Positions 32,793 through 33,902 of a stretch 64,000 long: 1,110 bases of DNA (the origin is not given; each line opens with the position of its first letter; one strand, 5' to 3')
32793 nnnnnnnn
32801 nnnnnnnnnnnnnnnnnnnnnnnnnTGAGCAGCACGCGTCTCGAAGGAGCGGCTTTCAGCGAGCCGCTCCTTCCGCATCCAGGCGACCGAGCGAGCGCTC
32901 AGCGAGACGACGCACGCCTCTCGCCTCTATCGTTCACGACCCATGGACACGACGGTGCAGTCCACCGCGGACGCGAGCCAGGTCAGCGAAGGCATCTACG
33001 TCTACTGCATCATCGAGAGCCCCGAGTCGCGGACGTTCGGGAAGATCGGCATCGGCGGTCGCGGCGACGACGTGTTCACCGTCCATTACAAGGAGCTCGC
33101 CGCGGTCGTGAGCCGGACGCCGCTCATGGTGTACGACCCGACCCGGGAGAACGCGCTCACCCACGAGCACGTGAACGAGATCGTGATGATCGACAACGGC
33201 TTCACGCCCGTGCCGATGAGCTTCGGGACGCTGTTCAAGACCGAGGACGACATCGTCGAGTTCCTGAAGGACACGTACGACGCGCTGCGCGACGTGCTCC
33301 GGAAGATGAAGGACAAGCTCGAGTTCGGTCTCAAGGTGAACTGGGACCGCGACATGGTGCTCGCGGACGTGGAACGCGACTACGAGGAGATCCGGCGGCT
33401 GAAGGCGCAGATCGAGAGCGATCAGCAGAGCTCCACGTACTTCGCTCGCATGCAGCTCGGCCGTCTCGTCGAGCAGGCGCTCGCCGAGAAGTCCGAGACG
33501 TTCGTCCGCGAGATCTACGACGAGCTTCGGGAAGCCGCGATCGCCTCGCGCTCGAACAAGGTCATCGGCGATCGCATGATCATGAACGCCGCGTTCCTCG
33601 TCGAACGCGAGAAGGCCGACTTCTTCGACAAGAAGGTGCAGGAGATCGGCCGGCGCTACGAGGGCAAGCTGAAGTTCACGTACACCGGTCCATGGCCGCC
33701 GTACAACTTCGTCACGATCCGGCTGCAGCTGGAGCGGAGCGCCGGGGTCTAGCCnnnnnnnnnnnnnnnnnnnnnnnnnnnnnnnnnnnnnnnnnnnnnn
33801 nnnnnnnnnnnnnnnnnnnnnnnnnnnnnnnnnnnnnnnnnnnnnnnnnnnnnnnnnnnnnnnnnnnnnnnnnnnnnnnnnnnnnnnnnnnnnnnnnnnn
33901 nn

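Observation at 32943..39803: Compact gas-vesicle cluster lacking gvpN and gvpO, with three GvpF/L paralogs, followed directly by a GAF-PAS kinase and a REC-kinase hybrid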

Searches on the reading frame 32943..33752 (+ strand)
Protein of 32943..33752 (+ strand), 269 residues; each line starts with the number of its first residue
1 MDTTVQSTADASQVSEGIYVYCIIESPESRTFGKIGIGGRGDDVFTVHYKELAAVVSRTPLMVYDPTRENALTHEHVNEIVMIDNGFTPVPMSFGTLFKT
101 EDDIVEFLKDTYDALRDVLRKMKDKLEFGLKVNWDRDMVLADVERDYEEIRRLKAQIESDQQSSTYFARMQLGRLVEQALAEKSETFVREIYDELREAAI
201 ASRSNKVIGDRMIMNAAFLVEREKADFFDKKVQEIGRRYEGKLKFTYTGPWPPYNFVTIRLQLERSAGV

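Call 7: search_protein_families(library=pfam, proteins=[window:32943-33749:+], max_evalue=0.01)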
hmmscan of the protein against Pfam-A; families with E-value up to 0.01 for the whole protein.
window:32943-33749:+ (269 aa): 1 family
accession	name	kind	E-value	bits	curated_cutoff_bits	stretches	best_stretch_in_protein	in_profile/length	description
PF06386.16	GvpL_GvpF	-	3.7e-72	243.7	23.6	1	17-257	1-244/245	Gas vesicle synthesis protein GvpL/GvpF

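Call 14: find_encoding_contigs(protein=window:32943-33752:+, flank=10000, max_places=6)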
Protein window:32943-33752:+ (269 aa): 1 contig read that carries it; 1 place shown.
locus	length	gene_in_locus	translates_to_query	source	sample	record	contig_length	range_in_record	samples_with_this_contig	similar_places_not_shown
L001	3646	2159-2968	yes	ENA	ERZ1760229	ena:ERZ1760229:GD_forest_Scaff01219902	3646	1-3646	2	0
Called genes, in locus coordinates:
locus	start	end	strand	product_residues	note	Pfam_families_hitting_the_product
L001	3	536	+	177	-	?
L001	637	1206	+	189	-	-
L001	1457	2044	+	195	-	PF14407:Frankia_peptide (weak)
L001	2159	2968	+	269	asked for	PF06386:GvpL_GvpF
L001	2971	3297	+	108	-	PF05120:GvpG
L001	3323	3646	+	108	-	?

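Call 16: find_related_loci(query=window:32943-33749:+, collection=genome_contigs, flank=10000)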
Query window:32943-33749:+ (269 aa) in genome_contigs; peptide patterns used: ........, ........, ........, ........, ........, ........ (x = any residue, [..] = any of these).
438 stretches matched a pattern; 378 encode a relative of the query (tblastn E <= 1e-3); the best 80 are kept; 80 distinct loci.
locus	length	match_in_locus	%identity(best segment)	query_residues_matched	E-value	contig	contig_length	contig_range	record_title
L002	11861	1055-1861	87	1-269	5e-162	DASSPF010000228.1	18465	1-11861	MAG TPA_asm: Candidatus Limnocylindria bacterium isolate SMAG_U1271 k141_876136, whole genome shotgun sequence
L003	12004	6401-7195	88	5-269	8e-157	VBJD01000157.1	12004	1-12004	MAG: Chloroflexi bacterium isolate CF_147 14_0929_05_30cm_scaffold_4421, whole genome shotgun sequence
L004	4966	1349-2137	85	1-264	3e-158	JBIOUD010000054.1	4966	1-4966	MAG: Candidatus Limnocylindria bacterium isolate MAG143 k127_1602160, whole genome shotgun sequence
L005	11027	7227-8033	84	1-269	2e-157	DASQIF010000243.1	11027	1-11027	MAG TPA_asm: Candidatus Acidiferrales bacterium isolate SMAG_U11852 k141_427744, whole genome shotgun sequence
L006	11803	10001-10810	80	1-269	5e-150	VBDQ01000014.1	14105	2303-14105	MAG: Chloroflexi bacterium isolate CF_4 14_0903_16_30cm_scaffold_2947, whole genome shotgun sequence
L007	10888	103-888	82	4-265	1e-148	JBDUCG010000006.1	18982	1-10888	MAG: Chloroflexota bacterium isolate cluster4_bin.41 NODE_5446_length_18982_cov_13.882549, whole genome shotgun sequence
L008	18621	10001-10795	80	4-268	4e-148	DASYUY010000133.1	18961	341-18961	MAG TPA_asm: Candidatus Limnocylindria bacterium isolate SMAG_U4607 k141_2754670, whole genome shotgun sequence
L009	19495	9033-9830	80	1-265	4e-148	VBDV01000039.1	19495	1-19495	MAG: Chloroflexi bacterium isolate CF_9 14_0927_09_40cm_scaffold_1162, whole genome shotgun sequence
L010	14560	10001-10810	79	1-269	8e-148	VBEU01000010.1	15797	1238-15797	MAG: Chloroflexi bacterium isolate CF_34 14_1009_02_40cm_scaffold_5109, whole genome shotgun sequence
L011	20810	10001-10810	79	1-269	1e-147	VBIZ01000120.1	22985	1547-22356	MAG: Chloroflexi bacterium isolate CF_143 14_0927_12_20cm_scaffold_896, whole genome shotgun sequence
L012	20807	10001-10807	78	1-269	1e-147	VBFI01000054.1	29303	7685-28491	MAG: Chloroflexi bacterium isolate CF_48 14_0929_02_20cm_scaffold_420, whole genome shotgun sequence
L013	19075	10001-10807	79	1-269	1e-147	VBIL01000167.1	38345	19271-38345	MAG: Chloroflexi bacterium isolate CF_129 14_1009_12_30cm_scaffold_932, whole genome shotgun sequence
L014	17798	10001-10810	79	1-269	2e-147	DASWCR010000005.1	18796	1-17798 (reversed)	MAG TPA_asm: Candidatus Limnocylindria bacterium isolate SMAG_U2714 k141_79557, whole genome shotgun sequence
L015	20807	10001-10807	79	1-269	5e-147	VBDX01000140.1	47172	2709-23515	MAG: Chloroflexi bacterium isolate CF_11 14_1009_13_30cm_scaffold_482, whole genome shotgun sequence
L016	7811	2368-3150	81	4-264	7e-147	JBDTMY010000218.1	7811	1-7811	MAG: Chloroflexota bacterium isolate cluster3_bin.137 NODE_46231_length_7811_cov_11.880222, whole genome shotgun sequenc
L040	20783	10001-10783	75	9-269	3e-136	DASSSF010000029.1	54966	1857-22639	MAG TPA_asm: Candidatus Limnocylindria bacterium isolate SMAG_U508 k141_470246, whole genome shotgun sequence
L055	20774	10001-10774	67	9-268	7e-117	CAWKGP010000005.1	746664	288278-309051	MAG: uncultured Acidobacteriota bacterium isolate MFD09206.bin.2.183 genome assembly, contig: contig_2659, whole genome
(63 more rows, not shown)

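Call 18: search_dna_similar(query=window:32943-33749:+, collection=plasmids, mode=protein, max_rows=30)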
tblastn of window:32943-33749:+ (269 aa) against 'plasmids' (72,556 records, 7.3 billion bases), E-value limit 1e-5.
Records with a match: 38; places in all: 64; records where one place covers at least 80% of the query: 38.
Best place of each record, by identity: <60% 38.
By first word of the organism name: Halobacterium 16; Streptomyces 3; Halocatena 3; Natrinema 2; Methylocella 2; Octadecabacter 1; Haloplanus 1; Haladaptatus 1; Halogeometricum 1; Natronorubrum 1; and 7 more.
By predicted mobility (MOB-suite, as given by PLSDB): non-mobilizable 34; mobilizable 4.
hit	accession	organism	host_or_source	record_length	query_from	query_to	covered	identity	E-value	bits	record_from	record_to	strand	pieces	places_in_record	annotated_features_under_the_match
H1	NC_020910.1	Octadecabacter arcticus 238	150 km offshore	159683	19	259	90%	40.1%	1e-45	170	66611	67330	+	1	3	GvpL/GvpF family gas vesicle protein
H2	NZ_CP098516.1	Haloplanus sp. GDY1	cell culture,salt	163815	14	268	95%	30.1%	2e-23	106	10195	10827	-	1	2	gvpF: gas vesicle protein GvpF | winged helix-turn-helix domain-containing protein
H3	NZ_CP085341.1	Haladaptatus halobius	cell culture,saline soil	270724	5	265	97%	29.0%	1e-15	84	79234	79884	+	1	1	GvpL/GvpF family gas vesicle protein | gas vesicle protein GvpG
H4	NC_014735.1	Halogeometricum borinquense DSM 11551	-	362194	13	268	95%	29.6%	2e-19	95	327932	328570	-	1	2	gvpF: gas vesicle protein GvpF | helix-turn-helix transcriptional regulator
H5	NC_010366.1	Halobacterium salinarum NRC-34001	-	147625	14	268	95%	29.1%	3e-21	100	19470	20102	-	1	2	gvpF: gas vesicle protein GvpF | gvpE: gas vesicle transcriptional activator GvpE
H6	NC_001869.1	Halobacterium salinarum NRC-34001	-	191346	14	268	95%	29.1%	3e-21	100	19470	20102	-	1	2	gvpF: gas vesicle protein GvpF | gvpE: gas vesicle transcriptional activator GvpE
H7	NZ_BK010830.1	Halobacterium salinarum NRC-34001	-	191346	14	268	95%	29.1%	3e-21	100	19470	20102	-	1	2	gvpF: gas vesicle protein GvpF | gvpE: gas vesicle transcriptional activator GvpE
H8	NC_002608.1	Halobacterium salinarum NRC-34001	-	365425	14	268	95%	29.1%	3e-21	100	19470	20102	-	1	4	gvpF: gas vesicle protein GvpF | gvpE: gas vesicle transcriptional activator GvpE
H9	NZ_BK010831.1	Halobacterium salinarum NRC-34001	-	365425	14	268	95%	29.1%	3e-21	100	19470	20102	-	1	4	gvpF: gas vesicle protein GvpF | gvpE: gas vesicle transcriptional activator GvpE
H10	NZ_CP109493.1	Streptomyces sp. NBC_01435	-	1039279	17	257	90%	30.6%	1e-21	101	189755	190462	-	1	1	record has no annotation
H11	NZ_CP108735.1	Streptomyces sp. NBC_00984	-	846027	17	257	90%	30.6%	6e-20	96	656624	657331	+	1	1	GvpL/GvpF family gas vesicle protein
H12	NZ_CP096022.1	Halocatena salina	cell culture,sediment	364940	16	261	91%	29.3%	4e-20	97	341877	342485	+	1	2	GvpL/GvpF family gas vesicle protein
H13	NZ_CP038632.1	Halobacterium salinarum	cell culture,DSM:3754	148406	18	266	93%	28.6%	1e-19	96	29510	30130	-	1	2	gvpF: gas vesicle protein GvpF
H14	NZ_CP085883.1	Halobacterium salinarum NRC-34001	Genome,Canadian salted buffalo hide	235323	18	266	93%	28.6%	1e-19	96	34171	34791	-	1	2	gvpF: gas vesicle protein GvpF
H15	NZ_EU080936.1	Halobacterium sp. GN101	-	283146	18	266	93%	28.6%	1e-19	96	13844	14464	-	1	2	gvpF: gas vesicle protein GvpF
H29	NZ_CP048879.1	Spartinivicinus ruber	pure culture,coastal sediment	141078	17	262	91%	26.9%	1e-23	107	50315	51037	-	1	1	GvpL/GvpF family gas vesicle protein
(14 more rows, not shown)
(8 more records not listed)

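Call 19: get_annotated_region(hit=H1, flank=12000)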
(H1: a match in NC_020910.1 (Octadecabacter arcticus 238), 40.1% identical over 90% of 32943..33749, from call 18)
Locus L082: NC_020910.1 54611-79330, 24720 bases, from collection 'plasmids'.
description: Octadecabacter arcticus 238 plasmid pOA238_160, complete sequence
organism: Octadecabacter arcticus 238 (NCBI taxid 391616)
taxonomy: Bacteria; Pseudomonadota; Alphaproteobacteria; Rhodobacterales; Roseobacteraceae; Octadecabacter; Octadecabacter arcticus; Octadecabacter arcticus 238
host: -; source: 150 km offshore; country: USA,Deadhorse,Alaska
typing (MOB-suite, as given by PLSDB): mobilizable; replicon rep_cluster_291; relaxase MOBP
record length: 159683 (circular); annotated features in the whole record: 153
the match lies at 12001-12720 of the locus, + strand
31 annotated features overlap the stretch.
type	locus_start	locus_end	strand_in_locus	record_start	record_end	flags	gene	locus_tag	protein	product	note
CDS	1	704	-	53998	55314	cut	-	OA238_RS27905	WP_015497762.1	HipA domain-containing protein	-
CDS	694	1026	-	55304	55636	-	-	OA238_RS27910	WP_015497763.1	helix-turn-helix transcriptional regulator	-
CDS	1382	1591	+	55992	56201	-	-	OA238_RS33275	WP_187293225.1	hypothetical protein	-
CDS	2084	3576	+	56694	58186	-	-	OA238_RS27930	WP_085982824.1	IS3 family transposase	-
CDS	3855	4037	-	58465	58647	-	-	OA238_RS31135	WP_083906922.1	hypothetical protein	-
CDS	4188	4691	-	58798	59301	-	-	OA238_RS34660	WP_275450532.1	transposase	-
CDS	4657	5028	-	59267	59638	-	-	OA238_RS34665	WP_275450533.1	transposase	-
CDS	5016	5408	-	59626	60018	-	-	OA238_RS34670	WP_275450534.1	transposase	-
CDS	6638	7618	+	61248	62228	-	-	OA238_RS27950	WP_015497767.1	integrase core domain-containing protein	GO:0015074 - DNA integration [Evidence IEA]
CDS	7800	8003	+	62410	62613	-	gvpA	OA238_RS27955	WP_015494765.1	gas vesicle structural protein GvpA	-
CDS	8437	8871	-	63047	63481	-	-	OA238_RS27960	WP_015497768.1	hypothetical protein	-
CDS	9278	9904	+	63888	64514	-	-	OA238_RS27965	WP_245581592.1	hypothetical protein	-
CDS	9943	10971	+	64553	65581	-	gvpN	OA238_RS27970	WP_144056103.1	gas vesicle protein GvpN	GO:0031412 - gas vesicle organization [Evidence IEA]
CDS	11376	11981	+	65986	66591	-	-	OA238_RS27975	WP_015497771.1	Hsp20/alpha crystallin family protein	-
CDS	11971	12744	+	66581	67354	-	-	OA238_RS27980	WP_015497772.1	GvpL/GvpF family gas vesicle protein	-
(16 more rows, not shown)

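Call 20: get_annotated_region(hit=H6, flank=8000)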
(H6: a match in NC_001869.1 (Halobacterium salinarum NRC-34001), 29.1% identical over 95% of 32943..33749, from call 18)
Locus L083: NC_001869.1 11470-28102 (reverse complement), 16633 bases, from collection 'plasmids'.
description: Halobacterium salinarum NRC-1 plasmid pNRC100, complete sequence
organism: Halobacterium salinarum NRC-34001 (NCBI taxid 64091)
taxonomy: Archaea; Euryarchaeota; Halobacteria; Halobacteriales; Halobacteriaceae; Halobacterium; Halobacterium salinarum; Halobacterium salinarum NRC-34001
host: -; source: -; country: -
typing (MOB-suite, as given by PLSDB): non-mobilizable
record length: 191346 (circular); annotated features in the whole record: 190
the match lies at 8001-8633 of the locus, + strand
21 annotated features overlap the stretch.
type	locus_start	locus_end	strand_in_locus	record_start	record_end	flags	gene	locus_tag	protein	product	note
CDS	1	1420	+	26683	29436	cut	-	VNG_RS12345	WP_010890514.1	PAS domain S-box protein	-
CDS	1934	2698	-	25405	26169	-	-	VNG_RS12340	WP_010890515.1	ParA family protein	-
CDS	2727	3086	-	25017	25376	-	gvpO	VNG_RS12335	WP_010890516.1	gas vesicle protein GvpO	-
CDS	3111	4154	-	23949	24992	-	gvpN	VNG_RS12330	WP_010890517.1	gas vesicle protein GvpN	GO:0031412 - gas vesicle organization [Evidence IEA]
CDS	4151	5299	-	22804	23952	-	gvpC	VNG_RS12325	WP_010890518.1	gas vesicle protein GvpC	-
CDS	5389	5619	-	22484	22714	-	gvpA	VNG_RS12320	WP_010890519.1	gas vesicle structural protein GvpA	-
CDS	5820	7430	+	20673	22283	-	gvpD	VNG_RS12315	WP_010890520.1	gas vesicle protein GvpD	-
CDS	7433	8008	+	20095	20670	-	gvpE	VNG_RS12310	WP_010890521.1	gas vesicle transcriptional activator GvpE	-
CDS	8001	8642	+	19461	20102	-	gvpF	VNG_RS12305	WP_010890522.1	gas vesicle protein GvpF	-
CDS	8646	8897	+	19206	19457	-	gvpG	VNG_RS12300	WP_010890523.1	gas vesicle protein GvpG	-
CDS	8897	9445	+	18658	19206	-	gvpH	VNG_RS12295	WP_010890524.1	gas vesicle protein GvpH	-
CDS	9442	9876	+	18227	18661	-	gvpI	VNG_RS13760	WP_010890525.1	gas vesicle protein GvpI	-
CDS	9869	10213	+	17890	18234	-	gvpJ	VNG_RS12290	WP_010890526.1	gas vesicle protein GvpJ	-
CDS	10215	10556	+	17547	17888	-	gvpK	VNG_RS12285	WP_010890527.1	gas vesicle protein GvpK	-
CDS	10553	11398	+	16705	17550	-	gvpL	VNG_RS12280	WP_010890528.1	gas vesicle protein GvpL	-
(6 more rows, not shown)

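Call 21: get_annotated_region(hit=H11, flank=8000)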
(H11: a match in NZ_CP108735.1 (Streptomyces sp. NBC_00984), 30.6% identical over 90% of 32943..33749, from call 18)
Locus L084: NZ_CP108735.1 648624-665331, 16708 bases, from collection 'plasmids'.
description: Streptomyces sp. NBC_00984 plasmid unnamed1, complete sequence
organism: Streptomyces sp. NBC_00984 (NCBI taxid 2903700)
taxonomy: Bacteria; Actinomycetota; Actinomycetes; Kitasatosporales; Streptomycetaceae; Streptomyces; Streptomyces sp. NBC 00984
host: -; source: -; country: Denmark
typing (MOB-suite, as given by PLSDB): mobilizable; relaxase MOBF,MOBP
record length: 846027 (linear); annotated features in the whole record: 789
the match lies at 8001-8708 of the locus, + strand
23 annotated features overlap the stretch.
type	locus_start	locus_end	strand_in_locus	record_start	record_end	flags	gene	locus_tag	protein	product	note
CDS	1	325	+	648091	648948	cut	-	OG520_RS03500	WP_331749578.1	sugar ABC transporter permease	-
CDS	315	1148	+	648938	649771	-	-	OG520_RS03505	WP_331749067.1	carbohydrate ABC transporter permease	GO:0008643 - carbohydrate transport [Evidence IEA]; GO:0055085 - transmembrane transport [Evidence IEA]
CDS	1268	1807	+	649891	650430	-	-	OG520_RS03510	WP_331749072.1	winged helix-turn-helix domain-containing protein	-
CDS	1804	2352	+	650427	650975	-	-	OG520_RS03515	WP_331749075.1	transposase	-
CDS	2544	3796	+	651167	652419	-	-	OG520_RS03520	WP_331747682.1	IS3 family transposase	-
CDS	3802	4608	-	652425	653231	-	-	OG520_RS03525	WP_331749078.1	IS5 family transposase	-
CDS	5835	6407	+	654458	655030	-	-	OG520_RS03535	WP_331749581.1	winged helix-turn-helix domain-containing protein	-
CDS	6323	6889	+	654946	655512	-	-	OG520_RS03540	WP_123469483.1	transposase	-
CDS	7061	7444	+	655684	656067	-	-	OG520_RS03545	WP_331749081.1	gas vesicle protein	-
CDS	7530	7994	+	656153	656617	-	-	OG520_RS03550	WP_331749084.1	gas vesicle structural protein GvpA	-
CDS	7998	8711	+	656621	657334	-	-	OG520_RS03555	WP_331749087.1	GvpL/GvpF family gas vesicle protein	-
CDS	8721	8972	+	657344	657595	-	-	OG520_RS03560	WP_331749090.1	gas vesicle protein GvpG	-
CDS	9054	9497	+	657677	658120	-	-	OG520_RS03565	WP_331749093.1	gas vesicle protein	-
CDS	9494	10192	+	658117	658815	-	-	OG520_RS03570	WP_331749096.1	GvpL/GvpF family gas vesicle protein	GO:0031412 - gas vesicle organization [Evidence IEA]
CDS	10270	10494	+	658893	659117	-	-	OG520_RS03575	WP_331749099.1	gas vesicle protein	-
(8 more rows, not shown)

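Call 27: search_protein_families(library=ncbifam, proteins=[window:32943-33749:+], max_evalue=0.01)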
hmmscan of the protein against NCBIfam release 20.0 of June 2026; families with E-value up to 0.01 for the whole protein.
window:32943-33749:+ (269 aa): 2 families
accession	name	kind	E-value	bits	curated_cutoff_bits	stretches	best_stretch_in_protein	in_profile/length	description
NF052351.1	GasVProtGvpFCyan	equivalog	3.1e-29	102.4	350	1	50-258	19-226/227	gas vesicle protein GvpF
NF045778.1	gas_vesic_GvpL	equivalog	1.8e-28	100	200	1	16-257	1-256/260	gas vesicle protein GvpL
